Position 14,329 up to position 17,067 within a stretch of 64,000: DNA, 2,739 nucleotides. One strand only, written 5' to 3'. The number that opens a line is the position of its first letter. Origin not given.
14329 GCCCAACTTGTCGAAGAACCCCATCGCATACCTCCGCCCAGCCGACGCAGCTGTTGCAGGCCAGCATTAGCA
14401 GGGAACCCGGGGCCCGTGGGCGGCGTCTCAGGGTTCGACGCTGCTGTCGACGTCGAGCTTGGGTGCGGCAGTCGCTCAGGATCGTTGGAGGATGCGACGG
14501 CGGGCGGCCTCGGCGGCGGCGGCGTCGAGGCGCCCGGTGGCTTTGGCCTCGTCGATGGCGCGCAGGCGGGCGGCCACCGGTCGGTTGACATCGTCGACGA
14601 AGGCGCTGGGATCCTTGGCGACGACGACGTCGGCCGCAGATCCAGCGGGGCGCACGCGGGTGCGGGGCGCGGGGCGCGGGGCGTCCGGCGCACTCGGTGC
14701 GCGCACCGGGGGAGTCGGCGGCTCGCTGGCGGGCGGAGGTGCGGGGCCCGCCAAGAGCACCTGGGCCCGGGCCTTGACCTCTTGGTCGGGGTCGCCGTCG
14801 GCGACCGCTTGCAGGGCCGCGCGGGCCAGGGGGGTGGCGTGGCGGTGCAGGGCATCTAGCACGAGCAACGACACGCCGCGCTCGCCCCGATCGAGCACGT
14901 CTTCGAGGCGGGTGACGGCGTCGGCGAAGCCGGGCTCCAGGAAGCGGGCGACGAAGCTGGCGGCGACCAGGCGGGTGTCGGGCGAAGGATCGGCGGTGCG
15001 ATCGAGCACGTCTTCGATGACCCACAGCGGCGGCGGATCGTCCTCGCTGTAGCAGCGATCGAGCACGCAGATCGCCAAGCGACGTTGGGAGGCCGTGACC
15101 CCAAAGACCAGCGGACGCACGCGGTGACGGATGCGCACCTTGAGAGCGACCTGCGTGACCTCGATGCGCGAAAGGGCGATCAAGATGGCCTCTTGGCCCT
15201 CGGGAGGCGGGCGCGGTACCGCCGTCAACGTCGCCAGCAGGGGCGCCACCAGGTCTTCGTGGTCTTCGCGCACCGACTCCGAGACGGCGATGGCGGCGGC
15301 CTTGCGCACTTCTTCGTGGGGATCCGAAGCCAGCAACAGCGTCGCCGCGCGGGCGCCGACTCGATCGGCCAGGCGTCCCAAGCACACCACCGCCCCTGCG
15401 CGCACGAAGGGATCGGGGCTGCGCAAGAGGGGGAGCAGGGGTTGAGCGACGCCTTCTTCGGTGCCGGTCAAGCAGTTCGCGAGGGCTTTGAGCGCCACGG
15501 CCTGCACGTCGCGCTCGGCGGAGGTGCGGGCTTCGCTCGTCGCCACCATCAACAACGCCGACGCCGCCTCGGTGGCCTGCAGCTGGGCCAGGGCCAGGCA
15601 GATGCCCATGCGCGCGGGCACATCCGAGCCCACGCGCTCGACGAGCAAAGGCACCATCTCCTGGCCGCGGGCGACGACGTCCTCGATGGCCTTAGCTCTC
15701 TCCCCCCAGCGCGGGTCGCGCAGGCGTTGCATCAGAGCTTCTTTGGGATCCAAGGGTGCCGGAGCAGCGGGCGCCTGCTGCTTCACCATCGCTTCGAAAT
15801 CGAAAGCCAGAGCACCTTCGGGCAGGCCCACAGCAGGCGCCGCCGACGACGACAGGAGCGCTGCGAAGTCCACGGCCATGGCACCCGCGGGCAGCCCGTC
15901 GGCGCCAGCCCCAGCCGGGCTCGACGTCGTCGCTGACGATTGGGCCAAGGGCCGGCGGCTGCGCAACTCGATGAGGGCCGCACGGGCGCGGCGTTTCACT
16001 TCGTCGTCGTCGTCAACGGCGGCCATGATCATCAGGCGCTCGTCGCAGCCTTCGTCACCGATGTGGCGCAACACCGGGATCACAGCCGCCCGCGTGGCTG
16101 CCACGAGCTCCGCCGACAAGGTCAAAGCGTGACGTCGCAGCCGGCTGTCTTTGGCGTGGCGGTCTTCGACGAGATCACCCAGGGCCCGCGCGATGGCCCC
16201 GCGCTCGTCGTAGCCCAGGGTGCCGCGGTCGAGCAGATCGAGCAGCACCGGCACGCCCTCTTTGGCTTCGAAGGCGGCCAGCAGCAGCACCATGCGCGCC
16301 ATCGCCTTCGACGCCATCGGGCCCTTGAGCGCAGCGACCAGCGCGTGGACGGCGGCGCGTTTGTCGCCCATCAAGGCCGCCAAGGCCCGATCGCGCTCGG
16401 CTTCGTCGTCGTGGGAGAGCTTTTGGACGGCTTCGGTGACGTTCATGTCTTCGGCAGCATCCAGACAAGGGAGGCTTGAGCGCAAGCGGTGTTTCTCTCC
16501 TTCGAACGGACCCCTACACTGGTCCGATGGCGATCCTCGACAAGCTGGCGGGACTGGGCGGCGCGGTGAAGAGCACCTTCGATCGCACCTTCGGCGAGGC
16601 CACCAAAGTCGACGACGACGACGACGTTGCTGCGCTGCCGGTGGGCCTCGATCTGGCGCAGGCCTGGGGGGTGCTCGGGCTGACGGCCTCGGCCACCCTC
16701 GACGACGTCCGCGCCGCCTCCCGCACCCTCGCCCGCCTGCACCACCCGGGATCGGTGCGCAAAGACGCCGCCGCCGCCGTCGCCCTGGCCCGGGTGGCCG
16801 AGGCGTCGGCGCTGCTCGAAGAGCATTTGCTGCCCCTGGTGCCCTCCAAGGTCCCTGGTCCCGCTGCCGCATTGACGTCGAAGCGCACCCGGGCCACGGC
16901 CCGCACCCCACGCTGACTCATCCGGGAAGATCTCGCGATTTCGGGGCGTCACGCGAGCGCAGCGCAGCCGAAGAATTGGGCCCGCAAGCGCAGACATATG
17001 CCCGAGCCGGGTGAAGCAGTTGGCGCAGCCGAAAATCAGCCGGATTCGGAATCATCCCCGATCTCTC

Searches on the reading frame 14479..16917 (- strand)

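Call 53: search_protein_families(library=pfam, proteins=[window:14479-16917:-], max_evalue=0.00001)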
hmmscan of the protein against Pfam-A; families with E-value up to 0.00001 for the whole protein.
window:14479-16917:- (813 aa): 1 family
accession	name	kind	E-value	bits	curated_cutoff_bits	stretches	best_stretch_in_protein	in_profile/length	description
PF13646.12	HEAT_2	-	1e-19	71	27.7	1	462-545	7-87/88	HEAT repeats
